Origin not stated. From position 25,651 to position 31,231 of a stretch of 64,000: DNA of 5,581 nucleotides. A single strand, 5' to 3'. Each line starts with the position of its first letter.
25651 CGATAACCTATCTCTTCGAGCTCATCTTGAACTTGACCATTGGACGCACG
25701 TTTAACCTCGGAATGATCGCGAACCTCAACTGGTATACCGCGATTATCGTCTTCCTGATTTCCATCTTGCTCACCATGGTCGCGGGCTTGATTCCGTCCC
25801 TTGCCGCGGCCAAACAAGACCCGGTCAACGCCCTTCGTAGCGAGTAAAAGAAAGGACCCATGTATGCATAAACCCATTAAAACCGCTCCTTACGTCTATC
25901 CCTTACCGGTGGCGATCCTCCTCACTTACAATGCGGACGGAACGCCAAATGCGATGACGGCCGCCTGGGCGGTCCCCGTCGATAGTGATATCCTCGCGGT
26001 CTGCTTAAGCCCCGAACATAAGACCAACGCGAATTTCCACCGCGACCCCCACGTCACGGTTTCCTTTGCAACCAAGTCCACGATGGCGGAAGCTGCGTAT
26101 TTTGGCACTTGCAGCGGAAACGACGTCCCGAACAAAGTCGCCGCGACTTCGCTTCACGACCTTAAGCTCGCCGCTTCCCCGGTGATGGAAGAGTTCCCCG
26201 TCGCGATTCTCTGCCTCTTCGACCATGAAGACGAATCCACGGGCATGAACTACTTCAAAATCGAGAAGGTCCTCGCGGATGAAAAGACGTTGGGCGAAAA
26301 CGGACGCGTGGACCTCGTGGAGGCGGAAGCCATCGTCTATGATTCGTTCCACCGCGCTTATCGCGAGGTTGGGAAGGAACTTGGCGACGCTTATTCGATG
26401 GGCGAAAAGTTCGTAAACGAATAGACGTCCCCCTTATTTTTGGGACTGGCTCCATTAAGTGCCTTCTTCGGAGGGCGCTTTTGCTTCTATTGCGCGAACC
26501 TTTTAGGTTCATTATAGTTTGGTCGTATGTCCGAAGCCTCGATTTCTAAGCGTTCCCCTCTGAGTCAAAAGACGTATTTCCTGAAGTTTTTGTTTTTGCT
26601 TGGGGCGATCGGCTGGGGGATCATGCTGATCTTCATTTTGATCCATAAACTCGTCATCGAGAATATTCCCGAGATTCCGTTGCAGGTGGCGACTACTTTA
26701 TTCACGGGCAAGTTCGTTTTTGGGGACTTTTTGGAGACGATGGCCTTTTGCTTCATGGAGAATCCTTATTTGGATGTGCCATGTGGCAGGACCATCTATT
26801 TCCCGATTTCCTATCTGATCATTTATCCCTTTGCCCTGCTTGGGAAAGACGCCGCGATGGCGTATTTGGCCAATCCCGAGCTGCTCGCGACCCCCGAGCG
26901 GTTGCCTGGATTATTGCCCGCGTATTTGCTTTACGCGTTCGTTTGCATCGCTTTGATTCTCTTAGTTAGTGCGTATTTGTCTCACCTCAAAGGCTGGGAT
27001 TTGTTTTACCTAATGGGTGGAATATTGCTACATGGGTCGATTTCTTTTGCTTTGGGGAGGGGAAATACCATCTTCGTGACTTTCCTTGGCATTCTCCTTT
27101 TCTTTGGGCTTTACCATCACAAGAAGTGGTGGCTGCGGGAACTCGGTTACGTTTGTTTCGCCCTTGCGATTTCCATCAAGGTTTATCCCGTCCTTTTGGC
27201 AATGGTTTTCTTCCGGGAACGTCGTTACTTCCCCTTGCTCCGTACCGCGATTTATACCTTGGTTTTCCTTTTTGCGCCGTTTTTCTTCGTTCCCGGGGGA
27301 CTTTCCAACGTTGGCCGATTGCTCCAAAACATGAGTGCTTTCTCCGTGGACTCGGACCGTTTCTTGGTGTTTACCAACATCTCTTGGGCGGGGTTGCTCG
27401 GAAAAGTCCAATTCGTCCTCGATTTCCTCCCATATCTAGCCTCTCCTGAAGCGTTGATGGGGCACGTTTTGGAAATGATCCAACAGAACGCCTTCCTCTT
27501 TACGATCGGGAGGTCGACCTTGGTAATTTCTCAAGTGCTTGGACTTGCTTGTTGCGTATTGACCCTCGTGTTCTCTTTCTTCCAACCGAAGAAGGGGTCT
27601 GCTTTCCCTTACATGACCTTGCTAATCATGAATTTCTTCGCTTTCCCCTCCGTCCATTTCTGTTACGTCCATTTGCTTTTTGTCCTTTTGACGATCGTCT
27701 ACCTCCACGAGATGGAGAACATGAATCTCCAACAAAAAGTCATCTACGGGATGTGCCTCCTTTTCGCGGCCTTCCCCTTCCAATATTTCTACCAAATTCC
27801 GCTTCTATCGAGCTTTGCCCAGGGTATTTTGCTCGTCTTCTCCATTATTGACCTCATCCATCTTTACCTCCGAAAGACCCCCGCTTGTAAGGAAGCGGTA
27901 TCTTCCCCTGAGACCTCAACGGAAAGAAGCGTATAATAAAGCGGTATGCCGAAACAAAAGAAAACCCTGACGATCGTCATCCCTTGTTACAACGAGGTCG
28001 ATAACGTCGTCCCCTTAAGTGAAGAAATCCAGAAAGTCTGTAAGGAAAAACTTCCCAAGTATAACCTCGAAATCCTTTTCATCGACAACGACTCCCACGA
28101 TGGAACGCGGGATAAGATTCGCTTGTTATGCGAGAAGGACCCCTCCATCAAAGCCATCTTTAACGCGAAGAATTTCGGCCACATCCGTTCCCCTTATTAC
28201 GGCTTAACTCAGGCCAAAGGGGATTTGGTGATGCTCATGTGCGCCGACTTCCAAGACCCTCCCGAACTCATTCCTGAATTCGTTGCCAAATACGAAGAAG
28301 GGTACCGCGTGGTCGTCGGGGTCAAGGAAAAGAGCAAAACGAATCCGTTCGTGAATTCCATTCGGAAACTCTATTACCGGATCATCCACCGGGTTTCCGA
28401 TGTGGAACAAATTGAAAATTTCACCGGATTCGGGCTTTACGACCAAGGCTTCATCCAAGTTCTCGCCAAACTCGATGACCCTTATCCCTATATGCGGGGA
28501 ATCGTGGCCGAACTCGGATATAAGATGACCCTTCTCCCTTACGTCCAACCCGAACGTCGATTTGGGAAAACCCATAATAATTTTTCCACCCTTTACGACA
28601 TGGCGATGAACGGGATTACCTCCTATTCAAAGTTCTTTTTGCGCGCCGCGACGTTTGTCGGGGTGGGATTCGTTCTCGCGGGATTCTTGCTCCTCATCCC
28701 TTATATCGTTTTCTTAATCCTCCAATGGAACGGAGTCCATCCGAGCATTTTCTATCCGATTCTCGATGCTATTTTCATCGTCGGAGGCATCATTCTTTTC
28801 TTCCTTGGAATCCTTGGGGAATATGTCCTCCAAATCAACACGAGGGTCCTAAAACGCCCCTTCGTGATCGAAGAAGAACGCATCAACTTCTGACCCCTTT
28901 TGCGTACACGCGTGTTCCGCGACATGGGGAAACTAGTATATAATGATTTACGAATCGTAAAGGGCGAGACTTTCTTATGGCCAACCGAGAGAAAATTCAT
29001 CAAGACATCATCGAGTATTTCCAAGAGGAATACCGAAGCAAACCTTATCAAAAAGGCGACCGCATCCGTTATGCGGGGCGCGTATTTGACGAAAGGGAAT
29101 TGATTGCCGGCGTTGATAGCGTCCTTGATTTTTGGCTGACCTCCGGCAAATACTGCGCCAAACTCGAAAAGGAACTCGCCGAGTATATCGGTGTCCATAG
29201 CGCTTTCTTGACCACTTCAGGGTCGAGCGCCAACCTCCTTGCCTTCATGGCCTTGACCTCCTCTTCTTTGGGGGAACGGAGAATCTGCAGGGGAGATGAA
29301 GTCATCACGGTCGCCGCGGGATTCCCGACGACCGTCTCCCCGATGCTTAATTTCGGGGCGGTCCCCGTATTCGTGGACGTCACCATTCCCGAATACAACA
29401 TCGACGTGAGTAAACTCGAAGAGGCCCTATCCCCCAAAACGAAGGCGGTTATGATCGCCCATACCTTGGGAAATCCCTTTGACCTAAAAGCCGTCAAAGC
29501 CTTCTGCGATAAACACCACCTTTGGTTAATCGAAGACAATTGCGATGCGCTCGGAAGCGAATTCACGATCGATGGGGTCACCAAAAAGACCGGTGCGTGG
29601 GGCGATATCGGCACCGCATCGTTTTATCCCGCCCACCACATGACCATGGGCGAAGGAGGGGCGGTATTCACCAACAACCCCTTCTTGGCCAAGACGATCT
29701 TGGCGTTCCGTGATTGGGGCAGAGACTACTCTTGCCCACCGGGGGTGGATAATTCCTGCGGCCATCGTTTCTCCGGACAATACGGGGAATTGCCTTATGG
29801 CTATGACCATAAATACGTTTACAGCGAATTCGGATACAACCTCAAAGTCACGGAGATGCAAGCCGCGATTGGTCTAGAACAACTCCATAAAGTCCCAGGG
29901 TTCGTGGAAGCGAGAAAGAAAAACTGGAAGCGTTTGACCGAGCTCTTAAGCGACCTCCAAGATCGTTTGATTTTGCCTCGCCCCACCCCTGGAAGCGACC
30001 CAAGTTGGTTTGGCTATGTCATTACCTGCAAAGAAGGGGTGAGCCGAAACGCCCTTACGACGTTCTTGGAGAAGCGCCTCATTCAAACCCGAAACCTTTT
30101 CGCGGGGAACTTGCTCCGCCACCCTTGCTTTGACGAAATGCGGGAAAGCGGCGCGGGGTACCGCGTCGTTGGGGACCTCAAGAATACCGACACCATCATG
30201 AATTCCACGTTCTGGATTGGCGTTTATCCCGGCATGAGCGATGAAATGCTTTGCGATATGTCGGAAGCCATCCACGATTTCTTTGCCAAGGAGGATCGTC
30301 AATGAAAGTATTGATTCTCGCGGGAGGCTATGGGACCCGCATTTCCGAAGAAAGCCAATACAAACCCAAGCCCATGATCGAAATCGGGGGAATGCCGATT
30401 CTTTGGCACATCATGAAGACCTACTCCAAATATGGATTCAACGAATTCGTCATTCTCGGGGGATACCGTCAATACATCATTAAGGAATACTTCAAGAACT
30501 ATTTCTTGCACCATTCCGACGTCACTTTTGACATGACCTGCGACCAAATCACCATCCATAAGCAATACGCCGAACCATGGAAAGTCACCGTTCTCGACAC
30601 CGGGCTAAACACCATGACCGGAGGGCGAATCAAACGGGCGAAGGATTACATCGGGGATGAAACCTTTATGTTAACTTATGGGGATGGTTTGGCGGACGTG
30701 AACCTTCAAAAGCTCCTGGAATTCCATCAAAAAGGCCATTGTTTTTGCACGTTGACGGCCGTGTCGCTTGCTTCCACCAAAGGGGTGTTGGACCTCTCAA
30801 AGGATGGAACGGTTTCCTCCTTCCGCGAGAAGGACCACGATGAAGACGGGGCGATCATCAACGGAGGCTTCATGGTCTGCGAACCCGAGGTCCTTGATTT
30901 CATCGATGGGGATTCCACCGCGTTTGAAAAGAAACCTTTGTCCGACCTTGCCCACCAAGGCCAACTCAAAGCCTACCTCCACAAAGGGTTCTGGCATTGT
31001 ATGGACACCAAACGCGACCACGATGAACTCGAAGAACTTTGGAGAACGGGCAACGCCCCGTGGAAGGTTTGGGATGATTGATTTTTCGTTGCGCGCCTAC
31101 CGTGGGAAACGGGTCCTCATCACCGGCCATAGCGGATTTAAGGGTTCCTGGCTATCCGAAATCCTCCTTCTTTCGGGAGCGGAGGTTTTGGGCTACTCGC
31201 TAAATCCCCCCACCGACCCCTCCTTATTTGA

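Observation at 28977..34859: CDP-3,6-dideoxyhexose genes joined to an acetolactate-synthase-like ThDP enzyme: predicted yersiniose-type branched-chain sugar pathway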

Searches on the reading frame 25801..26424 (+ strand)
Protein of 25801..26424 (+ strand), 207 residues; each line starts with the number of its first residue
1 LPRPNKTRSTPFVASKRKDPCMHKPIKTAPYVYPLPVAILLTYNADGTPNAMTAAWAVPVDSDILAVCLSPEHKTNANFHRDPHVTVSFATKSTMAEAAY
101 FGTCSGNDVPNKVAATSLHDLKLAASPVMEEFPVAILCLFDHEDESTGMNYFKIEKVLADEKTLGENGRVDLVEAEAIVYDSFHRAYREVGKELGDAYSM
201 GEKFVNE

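Call 5: search_protein_families(library=ncbifam, proteins=[window:25801-26424:+])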
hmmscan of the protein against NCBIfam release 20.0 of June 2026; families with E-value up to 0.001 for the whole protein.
window:25801-26424:+ (207 aa): 1 family
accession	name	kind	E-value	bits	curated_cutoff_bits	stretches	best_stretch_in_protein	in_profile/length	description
TIGR03618.1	Rv1155_F420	subfamily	1.4e-05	25.3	79.05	1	37-93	10-66/127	TIGR03618 family F420-dependent PPOX class oxidoreductase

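Call 20: search_protein_families(library=pfam, proteins=[window:25801-26424:+], max_evalue=0.0001)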
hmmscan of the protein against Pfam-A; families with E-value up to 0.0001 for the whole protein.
window:25801-26424:+ (207 aa): 1 family
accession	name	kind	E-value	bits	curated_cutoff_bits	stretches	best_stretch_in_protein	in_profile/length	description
PF01613.24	Flavin_Reduct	-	3.4e-11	43.9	27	1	33-142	4-114/153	Flavin reductase like domain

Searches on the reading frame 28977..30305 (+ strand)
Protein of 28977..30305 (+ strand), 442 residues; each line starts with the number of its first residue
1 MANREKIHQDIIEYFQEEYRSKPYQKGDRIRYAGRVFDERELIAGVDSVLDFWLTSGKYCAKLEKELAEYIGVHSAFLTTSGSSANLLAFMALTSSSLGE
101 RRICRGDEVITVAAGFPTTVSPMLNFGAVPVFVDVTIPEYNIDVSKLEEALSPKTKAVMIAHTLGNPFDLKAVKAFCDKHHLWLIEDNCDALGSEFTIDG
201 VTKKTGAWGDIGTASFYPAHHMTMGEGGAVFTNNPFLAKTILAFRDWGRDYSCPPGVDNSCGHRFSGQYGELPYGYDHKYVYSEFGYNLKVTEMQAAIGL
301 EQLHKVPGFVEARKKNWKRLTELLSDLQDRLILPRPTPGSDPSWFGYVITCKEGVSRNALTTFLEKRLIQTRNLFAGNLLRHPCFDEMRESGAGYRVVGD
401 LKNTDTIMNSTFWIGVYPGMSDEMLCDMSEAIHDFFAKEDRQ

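Call 4: search_protein_families(library=pfam, proteins=[window:28977-30305:+])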
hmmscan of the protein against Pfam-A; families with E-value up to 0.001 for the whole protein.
window:28977-30305:+ (442 aa): 5 families
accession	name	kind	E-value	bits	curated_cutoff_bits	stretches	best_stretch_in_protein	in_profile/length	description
PF01041.23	DegT_DnrJ_EryC1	-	8.5e-88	295.4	19.8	1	41-431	6-358/360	DegT/DnrJ/EryC1/StrS aminotransferase family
PF01212.27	Beta_elim_lyase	-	7.7e-07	29.1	27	1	60-241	34-220/288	Beta-eliminating lyase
PF01053.26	Cys_Met_Meta_PP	-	3.3e-05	23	27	1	62-189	56-175/381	Cys/Met metabolism PLP-dependent enzyme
PF00155.27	Aminotran_1_2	-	8.5e-05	22.3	19.7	1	61-187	45-185/361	Aminotransferase class I and II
PF00266.25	Aminotran_5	-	0.00035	20.1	21.5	1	60-194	45-182/371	Aminotransferase class-V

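Call 5: search_protein_families(library=ncbifam, proteins=[window:28977-30305:+])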
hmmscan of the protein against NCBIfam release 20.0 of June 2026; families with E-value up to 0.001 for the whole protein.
window:28977-30305:+ (442 aa): 14 families
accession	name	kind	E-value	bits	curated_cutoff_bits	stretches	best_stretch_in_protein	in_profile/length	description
NF011936.0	PRK15407.1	equivalog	3.8e-203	675.1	423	1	3-438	9-438/440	lipopolysaccharide biosynthesis protein RfbH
TIGR03588.1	PseC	equivalog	1.8e-50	171.9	423.5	1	31-372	3-324/380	UDP-4-amino-4,6-dideoxy-N-acetyl-beta-L-altrosamine transaminase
TIGR04181.1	NHT_00031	hypoth_equivalog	1.4e-44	152.5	420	2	51-240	22-216/359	LegC family aminotransferase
NF008687.0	PRK11706.1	equivalog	1e-36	126.5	375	2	56-248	29-209/375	dTDP-4-amino-4,6-dideoxygalactose transaminase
NF008658.2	PRK11658.1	equivalog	4.8e-32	111.1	631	1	38-377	13-326/379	UDP-4-amino-4-deoxy-L-arabinose aminotransferase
TIGR02379.1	ECA_wecE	subfamily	3.2e-28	98.6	434.85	1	56-366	29-312/376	dTDP-4-amino-4,6-dideoxy-D-glucose transaminase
TIGR04427.1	PLP_DesI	equivalog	8.8e-25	87.6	650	1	36-251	28-231/390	dTDP-4-dehydro-6-deoxyglucose aminotransferase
NF004770.0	PRK06108.1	subfamily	1.3e-08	34.1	422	1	71-188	94-210/396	pyridoxal phosphate-dependent aminotransferase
NF006488.0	PRK08912.1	equivalog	4.8e-08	32.3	498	1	92-182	99-193/387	aminotransferase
NF005817.0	PRK07683.1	equivalog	5.6e-05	22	575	1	105-163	112-170/387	aminotransferase A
NF006096.0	PRK08248.1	equivalog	7.1e-05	21.6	726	1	63-189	69-187/431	homocysteine synthase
NF006569.0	PRK09082.1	subfamily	0.00011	21.5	420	1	103-162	112-171/386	methionine aminotransferase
NF005305.0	PRK06836.1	equivalog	0.00011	21.5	376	1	105-161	121-177/396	pyridoxal phosphate-dependent aminotransferase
NF005816.0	PRK07682.1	equivalog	0.00074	18.2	620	0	98-189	105-204/390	aminotransferase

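Call 7: search_solved_structures(query=window:28977-30305:+, show_alignments=2, max_evalue=1e-20)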
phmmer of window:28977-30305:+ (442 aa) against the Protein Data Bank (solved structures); distinct sequences matched with E-value up to 1e-20: 31.
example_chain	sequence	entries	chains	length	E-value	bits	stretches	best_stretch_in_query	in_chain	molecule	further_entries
3bcx_A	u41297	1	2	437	1.5e-146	491.8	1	4-436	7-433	CDP-6-deoxy-L-threo-D-glycero-4-hexulose-3-dehydrase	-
3bb8_A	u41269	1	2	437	2.7e-145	487.7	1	4-436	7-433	CDP-4-keto-6-deoxy-D-glucose-3-dehydrase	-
2gms_A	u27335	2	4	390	8.8e-46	159.7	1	33-383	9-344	Putative pyridoxamine 5-phosphate-dependent dehydrase, Wbdk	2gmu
3b8x_A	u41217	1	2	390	6.2e-45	156.9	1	33-383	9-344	Pyridoxamine 5-phosphate-dependent dehydrase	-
2r0t_A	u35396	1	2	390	8e-45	156.6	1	33-383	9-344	Pyridoxamine 5-phosphate-dependent dehydrase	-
9wvy_A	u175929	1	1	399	1.1e-44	156.1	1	30-388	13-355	Putative NDP-4-keto-6-deoxyglucose-3-dehydratase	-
3gr9_A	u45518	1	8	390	1.4e-44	155.7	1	33-383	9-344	ColD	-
7b0d_A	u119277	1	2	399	4.5e-35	124.4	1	42-249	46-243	Glutamine--scyllo-inositol transaminase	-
7b0m_AAA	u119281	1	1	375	5.8e-33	117.5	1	42-250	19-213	Sugar aminotransferase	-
3dr7_A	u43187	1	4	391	1.6e-31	112.7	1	46-250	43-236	Putative perosamine synthetase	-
3bn1_A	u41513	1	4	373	1.7e-31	112.6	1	47-250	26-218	Perosamine synthetase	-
3dr4_A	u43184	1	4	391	2.3e-31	112.2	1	46-250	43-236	Putative perosamine synthetase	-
7kz3_A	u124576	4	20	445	6.8e-30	107.4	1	42-238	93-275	Aminotransferase class I/II-fold pyridoxal phosphate-dependent enzyme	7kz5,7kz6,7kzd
5k8b_A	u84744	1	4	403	1.4e-29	106.3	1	63-345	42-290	8-amino-3,8-dideoxy-alpha-D-manno-octulosonate transaminase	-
7l7x_AAA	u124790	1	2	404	1.7e-29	106.1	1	50-323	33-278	DegT/DnrJ/EryC1/StrS aminotransferase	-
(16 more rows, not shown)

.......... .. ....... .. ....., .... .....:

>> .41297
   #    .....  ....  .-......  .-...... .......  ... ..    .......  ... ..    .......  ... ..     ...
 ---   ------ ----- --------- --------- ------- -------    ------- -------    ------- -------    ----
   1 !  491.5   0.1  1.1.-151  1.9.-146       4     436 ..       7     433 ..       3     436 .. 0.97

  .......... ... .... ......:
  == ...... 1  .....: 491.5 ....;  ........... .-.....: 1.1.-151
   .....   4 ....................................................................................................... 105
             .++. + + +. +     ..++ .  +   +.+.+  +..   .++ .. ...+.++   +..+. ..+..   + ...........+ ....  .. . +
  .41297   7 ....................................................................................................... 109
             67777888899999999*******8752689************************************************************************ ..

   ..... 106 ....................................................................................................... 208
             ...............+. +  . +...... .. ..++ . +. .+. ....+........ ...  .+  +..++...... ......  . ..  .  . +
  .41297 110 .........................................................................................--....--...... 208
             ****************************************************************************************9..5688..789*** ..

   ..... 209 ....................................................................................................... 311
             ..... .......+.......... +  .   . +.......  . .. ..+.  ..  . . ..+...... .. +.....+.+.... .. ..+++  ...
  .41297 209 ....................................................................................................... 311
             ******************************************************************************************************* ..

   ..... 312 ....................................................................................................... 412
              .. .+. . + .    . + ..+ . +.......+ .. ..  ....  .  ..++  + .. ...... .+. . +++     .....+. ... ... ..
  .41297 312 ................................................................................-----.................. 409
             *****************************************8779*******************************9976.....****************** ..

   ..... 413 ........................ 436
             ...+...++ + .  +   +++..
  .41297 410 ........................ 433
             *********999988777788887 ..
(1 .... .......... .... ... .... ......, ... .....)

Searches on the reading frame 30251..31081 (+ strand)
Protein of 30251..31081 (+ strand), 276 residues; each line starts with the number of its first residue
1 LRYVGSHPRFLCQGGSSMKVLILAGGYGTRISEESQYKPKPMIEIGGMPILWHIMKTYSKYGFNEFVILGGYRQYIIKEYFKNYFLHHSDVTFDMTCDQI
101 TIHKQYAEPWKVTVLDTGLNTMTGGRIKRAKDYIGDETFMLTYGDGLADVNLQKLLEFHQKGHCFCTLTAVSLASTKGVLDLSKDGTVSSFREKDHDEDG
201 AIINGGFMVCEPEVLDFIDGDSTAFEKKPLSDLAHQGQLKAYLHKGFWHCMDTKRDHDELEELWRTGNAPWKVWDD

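Call 4: search_protein_families(library=pfam, proteins=[window:30251-31081:+])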
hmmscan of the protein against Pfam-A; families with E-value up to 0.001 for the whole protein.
window:30251-31081:+ (276 aa): 2 families
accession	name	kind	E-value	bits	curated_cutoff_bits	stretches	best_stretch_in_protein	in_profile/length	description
PF00483.29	NTP_transferase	-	1.9e-16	60.8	21.2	1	19-248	1-226/245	Nucleotidyl transferase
PF12804.13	NTP_transf_3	-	1.5e-07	32.2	27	1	20-75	1-51/160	MobA-like NTP transferase domain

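Call 5: search_protein_families(library=ncbifam, proteins=[window:30251-31081:+])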
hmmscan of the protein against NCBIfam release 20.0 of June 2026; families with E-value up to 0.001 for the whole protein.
window:30251-31081:+ (276 aa): 23 families
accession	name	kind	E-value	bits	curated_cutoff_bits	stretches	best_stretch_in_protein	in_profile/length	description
TIGR02623.1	G1P_cyt_trans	equivalog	4.3e-112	373.7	300.25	1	18-274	1-255/255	glucose-1-phosphate cytidylyltransferase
TIGR03992.1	Arch_glmU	subfamily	1.5e-21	76.7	292.1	1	18-220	1-178/393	bifunctional sugar-1-phosphate nucleotidylyltransferase/acetyltransferase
NF049965.1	GlMnHpPGnyltfHddC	equivalog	2.1e-21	76.6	300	2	18-87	1-70/221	D-glycero-D-manno-heptose 1-phosphate guanosyltransferase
NF052502.1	man1P_GTase_Rv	exception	5.2e-21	74.9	440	1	20-256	3-222/352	mannose-1-phosphate guanylyltransferase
NF041313.1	UDPGP_AglF_Halo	equivalog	1.1e-19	70.8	400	2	18-85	1-68/234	UTP--glucose-1-phosphate uridylyltransferase AglF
NF045761.1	NAMPUrTaseMurU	equivalog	1.8e-15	57.4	250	2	18-81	1-64/226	N-acetylmuramate alpha-1-phosphate uridylyltransferase MurU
NF041173.1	Sug_nt_acttase_Thmprot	equivalog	3.7e-11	42.6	600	1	18-221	1-179/405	bifunctional sugar-1-phosphate nucleotidylyltransferase/acetyltransferase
NF041135.1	IPPtranDIPPsyn_Thcocales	equivalog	1e-10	41.2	580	1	18-82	1-62/419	bifunctional L-myo-inositol-1-phosphate cytidylyltransferase/CDP-L-myo-inositol myo-inositolphosphotransferase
TIGR01208.1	rmlA_long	equivalog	1.3e-10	40.8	320.25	1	19-216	1-180/353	glucose-1-phosphate thymidylyltransferase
TIGR02091.1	glgC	equivalog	1.5e-09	37.4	424.9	1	20-249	3-244/364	glucose-1-phosphate adenylyltransferase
TIGR01099.1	galU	equivalog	3e-08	33.6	326.8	1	18-164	2-151/261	UTP--glucose-1-phosphate uridylyltransferase GalU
NF045697.1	MurNAcPUrMurU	equivalog_domain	1.9e-07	30.7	370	1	21-251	1-215/229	N-acetylmuramate alpha-1-phosphate uridylyltransferase MurU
TIGR01173.1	glmU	equivalog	2e-07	30.2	366.85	1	18-89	1-69/452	bifunctional UDP-N-acetylglucosamine diphosphorylase/glucosamine-1-phosphate N-acetyltransferase GlmU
NF003670.0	PRK05293.1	equivalog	3.4e-07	29.5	470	1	18-251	5-245/382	glucose-1-phosphate adenylyltransferase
NF001947.0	PRK00725.1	subfamily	7.4e-07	28.3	470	1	19-198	18-196/426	glucose-1-phosphate adenylyltransferase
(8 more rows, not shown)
